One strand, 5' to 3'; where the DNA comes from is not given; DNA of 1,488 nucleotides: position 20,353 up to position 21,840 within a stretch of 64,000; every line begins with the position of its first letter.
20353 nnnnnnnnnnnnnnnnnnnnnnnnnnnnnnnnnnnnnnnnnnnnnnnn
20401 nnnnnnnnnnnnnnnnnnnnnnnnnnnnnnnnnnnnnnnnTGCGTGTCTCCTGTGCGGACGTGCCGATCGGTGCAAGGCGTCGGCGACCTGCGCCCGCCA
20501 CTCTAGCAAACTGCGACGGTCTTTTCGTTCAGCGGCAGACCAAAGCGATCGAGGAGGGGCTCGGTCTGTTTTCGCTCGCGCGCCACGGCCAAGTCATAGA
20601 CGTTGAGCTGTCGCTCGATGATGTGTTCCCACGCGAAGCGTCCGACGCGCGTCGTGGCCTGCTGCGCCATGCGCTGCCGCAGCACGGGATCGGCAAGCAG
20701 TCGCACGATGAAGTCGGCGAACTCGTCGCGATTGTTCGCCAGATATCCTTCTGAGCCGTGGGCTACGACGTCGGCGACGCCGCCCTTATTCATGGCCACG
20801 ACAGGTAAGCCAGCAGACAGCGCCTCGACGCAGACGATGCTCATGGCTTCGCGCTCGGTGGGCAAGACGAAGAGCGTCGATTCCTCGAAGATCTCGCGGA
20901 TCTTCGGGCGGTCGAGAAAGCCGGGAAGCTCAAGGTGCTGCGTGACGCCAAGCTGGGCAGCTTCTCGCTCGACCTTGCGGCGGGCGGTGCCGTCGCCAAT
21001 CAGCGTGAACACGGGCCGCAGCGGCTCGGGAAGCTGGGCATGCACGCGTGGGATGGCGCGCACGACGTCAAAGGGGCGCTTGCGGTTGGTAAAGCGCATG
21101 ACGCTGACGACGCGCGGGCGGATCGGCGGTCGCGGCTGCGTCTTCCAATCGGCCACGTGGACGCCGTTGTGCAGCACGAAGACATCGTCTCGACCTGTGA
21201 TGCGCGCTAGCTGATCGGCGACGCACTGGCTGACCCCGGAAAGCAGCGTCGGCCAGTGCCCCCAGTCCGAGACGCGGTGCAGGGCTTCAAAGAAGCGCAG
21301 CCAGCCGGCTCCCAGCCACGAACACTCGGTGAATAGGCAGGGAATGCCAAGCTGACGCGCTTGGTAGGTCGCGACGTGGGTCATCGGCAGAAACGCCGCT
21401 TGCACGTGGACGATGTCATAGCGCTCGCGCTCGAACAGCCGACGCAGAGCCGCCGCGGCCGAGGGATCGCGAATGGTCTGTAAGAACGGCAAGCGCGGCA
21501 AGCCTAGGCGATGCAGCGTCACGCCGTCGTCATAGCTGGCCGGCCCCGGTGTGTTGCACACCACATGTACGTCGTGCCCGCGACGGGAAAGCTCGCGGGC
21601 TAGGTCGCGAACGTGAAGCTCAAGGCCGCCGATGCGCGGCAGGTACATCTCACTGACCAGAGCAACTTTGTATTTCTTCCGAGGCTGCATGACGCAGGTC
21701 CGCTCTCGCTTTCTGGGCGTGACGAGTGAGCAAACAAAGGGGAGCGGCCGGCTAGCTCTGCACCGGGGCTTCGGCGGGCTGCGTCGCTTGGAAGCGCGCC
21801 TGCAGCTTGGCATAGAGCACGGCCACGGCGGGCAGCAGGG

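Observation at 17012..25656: Candidate undescribed amino-glycolipid synthesis and export cluster (flippase-like + MMPL/RND + GT4 + methyltransferase + NodB deacetylase + secreted tandem-SRPBCC protein + lipoprotein)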

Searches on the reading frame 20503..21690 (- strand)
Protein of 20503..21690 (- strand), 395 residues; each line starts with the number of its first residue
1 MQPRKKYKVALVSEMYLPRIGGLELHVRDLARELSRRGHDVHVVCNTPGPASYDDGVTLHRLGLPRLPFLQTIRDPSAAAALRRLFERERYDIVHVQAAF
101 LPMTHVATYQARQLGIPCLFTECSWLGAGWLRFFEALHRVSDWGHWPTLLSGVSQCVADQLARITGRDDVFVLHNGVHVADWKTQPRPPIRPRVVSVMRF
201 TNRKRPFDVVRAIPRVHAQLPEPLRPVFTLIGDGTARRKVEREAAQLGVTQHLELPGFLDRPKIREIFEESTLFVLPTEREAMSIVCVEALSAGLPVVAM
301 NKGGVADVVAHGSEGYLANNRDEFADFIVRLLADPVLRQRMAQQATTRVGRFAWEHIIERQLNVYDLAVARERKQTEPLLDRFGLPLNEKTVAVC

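Call 5: search_protein_families(library=pfam, proteins=[window:20503-21690:-], max_evalue=0.01)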
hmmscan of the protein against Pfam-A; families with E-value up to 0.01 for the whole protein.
window:20503-21690:- (395 aa): 9 families
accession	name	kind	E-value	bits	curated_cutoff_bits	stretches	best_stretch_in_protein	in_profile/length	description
PF00534.26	Glycos_transf_1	-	7e-31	107.5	26.4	1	191-346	15-170/172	Glycosyl transferases group 1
PF13692.12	Glyco_trans_1_4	-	6.9e-28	98.1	27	1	191-334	1-142/142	Glycosyl transferases group 1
PF13439.12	Glyco_transf_4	-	2.3e-24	86.8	28.5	1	20-179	1-168/170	Glycosyltransferase Family 4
PF13579.12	Glyco_trans_4_4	-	7.6e-21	75.5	29.7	1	21-176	1-158/158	Glycosyl transferase 4-like domain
PF20706.3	GT4-conflict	-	5.9e-11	42.4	26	1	158-356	162-380/385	Family 4 Glycosyltransferase in conflict systems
PF13477.12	Glyco_trans_4_2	-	7.7e-10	39.5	23.4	1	24-115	10-98/139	Glycosyl transferase 4-like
PF13524.12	Glyco_trans_1_2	-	2e-07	31.5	25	1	257-360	33-141/144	Glycosyl transferase-like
PF08288.18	PIGA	-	3.9e-05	24.6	27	1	80-127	40-87/90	PIGA (GPI anchor biosynthesis)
PF08323.17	Glyco_transf_5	-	0.0036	17.5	22.7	1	12-45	5-40/239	Starch synthase catalytic domain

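Call 6: search_protein_families(library=ncbifam, proteins=[window:20503-21690:-], max_evalue=0.01)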
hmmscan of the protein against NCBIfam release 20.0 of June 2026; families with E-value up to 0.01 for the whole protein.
window:20503-21690:- (395 aa): 41 families (the best 25 are shown)
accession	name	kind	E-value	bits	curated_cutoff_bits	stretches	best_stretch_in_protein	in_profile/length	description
TIGR03999.1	thiol_BshA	equivalog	1.7e-30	106.2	273.7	2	194-366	202-371/375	N-acetyl-alpha-D-glucosaminyl L-malate synthase BshA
TIGR03088.1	stp2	hypoth_equivalog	8.2e-24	84.3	409.05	1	193-366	196-371/374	TIGR03088 family PEP-CTERM/XrtA system glycosyltransferase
NF041876.1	EPS_EpsE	equivalog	1.1e-21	77.6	400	1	169-349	187-376/389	exopolysaccharide biosynthesis GT4 family glycosyltransferase EpsE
TIGR02149.1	glgA_Coryne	subfamily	2.8e-20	72.8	302.4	1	254-366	267-388/391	glycogen synthase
TIGR03449.1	mycothiol_MshA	equivalog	2.2e-19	69.7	462.5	1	197-369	226-404/406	D-inositol-3-phosphate glycosyltransferase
TIGR04047.1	MSMEG_0565_glyc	hypoth_equivalog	2.7e-16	59.7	259.85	1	9-365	2-371/373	MSMEG_0565 family glycosyltransferase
NF041010.1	glycosy_Agl16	equivalog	8.1e-16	57.8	575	1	195-366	183-349/352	glycosylation protein Agl16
NF049988.1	MGlcDAGSynMgs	equivalog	1.5e-14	54.2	400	1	197-372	219-391/398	alpha-monoglucosyldiacylglycerol synthase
NF038295.1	EPS_HpsP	equivalog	1e-13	51.1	550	1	88-366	90-385/388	hormogonium polysaccharide biosynthesis glycosyltransferase HpsP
NF047684.1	TeichurnBiosyTuaC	equivalog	6.9e-13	48.3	550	1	194-346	222-366/391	teichuronic acid biosynthesis protein TuaC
NF053787.1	GlcN_PG_synth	equivalog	1.5e-12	47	480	1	258-366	249-357/361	N-acetylglucosaminyl phosphatidylglycerol synthase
NF038229.1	Glyco4_Geo_Pelo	equivalog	3.3e-12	46.1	400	1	260-364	227-332/338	GPMC system family 4 glycosyltransferase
NF050056.1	ProtGlycPglH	equivalog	2.1e-11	43.5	600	1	80-364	75-349/354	GalNAc-alpha-(1->4)-GalNAc-alpha-(1->3)-diNAcBac-PP-undecaprenol alpha-1,4-N-acetyl-D-galactosaminyltransferase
NF047881.1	glyco_SdgB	exception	1.4e-10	40.5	800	1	191-361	321-489/496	serine-aspartate repeat adhesin O-glycosyltransferase SdgB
NF046085.1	XrtY_assoc_Gly1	equivalog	1.8e-10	40.2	400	1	229-366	241-382/387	XrtY-associated glycosyltransferase XYAG1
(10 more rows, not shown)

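Call 32: search_solved_structures(query=window:20503-21690:-, max_evalue=1e-10)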
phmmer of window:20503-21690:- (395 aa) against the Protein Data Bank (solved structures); distinct sequences matched with E-value up to 1e-10: 14.
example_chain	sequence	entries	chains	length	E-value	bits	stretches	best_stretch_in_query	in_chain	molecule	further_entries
2jjm_A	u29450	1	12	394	1.5e-18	70.2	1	195-365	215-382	GLYCOSYL TRANSFERASE, GROUP 1 FAMILY PROTEIN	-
3mbo_A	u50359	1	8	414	1.7e-18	70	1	195-365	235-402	Glycosyltransferase, group 1 family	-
5d00_A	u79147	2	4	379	2e-16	63.2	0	192-365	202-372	N-acetyl-alpha-D-glucosaminyl L-malate synthase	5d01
6d9t_A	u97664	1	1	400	5.7e-15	58.4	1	17-365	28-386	Glycosyl transferase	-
6n1x_A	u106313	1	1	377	8.2e-15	57.9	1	17-359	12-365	Glycosyltransferase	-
7qsg_A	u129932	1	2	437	1.3e-14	57.3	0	129-371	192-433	D-inositol 3-phosphate glycosyltransferase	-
2gej_A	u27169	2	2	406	4.1e-13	52.3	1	9-367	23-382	PHOSPHATIDYLINOSITOL MANNOSYLTRANSFERASE (PimA)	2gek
4n9w_A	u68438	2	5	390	4.8e-13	52.1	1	18-367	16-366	GDP-mannose-dependent alpha-(1-2)-phosphatidylinositol mannosyltransferase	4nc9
3okc_A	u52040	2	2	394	3.4e-12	49.3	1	8-365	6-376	GDP-mannose-dependent alpha-(1-6)-phosphatidylinositol monomannoside mannosyltransferase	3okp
3oka_A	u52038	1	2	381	4.1e-12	49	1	8-365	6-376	GDP-mannose-dependent alpha-(1-6)-phosphatidylinositol monomannoside mannosyltransferase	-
3c4q_A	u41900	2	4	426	1.2e-11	47.4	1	195-374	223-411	Predicted glycosyltransferases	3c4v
3c48_A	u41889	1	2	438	1.5e-11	47.2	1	195-374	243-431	Predicted glycosyltransferases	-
6tvp_A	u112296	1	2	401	1.5e-11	47.2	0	152-366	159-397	Alpha-maltose-1-phosphate synthase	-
6kih_A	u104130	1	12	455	6.4e-11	45.1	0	179-368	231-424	Tll1590 protein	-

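Call 74: search_solved_structures(query=A7, max_evalue=1e-12)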
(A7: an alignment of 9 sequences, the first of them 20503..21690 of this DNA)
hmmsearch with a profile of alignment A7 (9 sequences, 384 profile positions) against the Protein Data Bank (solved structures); distinct sequences matched with E-value up to 1e-12: 28.
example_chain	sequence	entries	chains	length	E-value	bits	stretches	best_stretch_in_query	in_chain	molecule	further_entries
2jjm_A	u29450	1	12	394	7.6e-37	130.3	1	3-364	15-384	GLYCOSYL TRANSFERASE, GROUP 1 FAMILY PROTEIN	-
3mbo_A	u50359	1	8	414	1.1e-36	129.9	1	3-364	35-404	Glycosyltransferase, group 1 family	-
5d00_A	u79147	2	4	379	3.6e-34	121.6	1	2-363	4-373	N-acetyl-alpha-D-glucosaminyl L-malate synthase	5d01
6d9t_A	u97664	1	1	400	1.7e-26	96.3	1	14-371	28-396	Glycosyl transferase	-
6n1x_A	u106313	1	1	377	4.9e-26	94.8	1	14-363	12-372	Glycosyltransferase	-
3okc_A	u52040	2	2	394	7e-23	84.4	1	5-363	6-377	GDP-mannose-dependent alpha-(1-6)-phosphatidylinositol monomannoside mannosyltransferase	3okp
3oka_A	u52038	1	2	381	9.7e-23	83.9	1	5-362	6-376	GDP-mannose-dependent alpha-(1-6)-phosphatidylinositol monomannoside mannosyltransferase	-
6tvp_A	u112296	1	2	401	2.3e-20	76.1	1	5-364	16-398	Alpha-maltose-1-phosphate synthase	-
7fg9_A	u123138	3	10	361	1.1e-17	67.2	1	15-367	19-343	Glycosyl transferase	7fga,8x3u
3c4q_A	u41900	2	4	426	1.4e-17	66.9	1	189-370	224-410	Predicted glycosyltransferases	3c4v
8x3q_C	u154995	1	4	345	1.7e-17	66.6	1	15-365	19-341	Glycosyl transferase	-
3c48_A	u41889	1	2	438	2e-17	66.5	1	189-369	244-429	Predicted glycosyltransferases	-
2gej_A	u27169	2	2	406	2.5e-17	66.1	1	4-365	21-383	PHOSPHATIDYLINOSITOL MANNOSYLTRANSFERASE (PimA)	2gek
4n9w_A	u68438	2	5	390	2.9e-17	65.9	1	5-365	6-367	GDP-mannose-dependent alpha-(1-2)-phosphatidylinositol mannosyltransferase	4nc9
7qsg_A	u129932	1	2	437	5.7e-17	64.9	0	144-368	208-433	D-inositol 3-phosphate glycosyltransferase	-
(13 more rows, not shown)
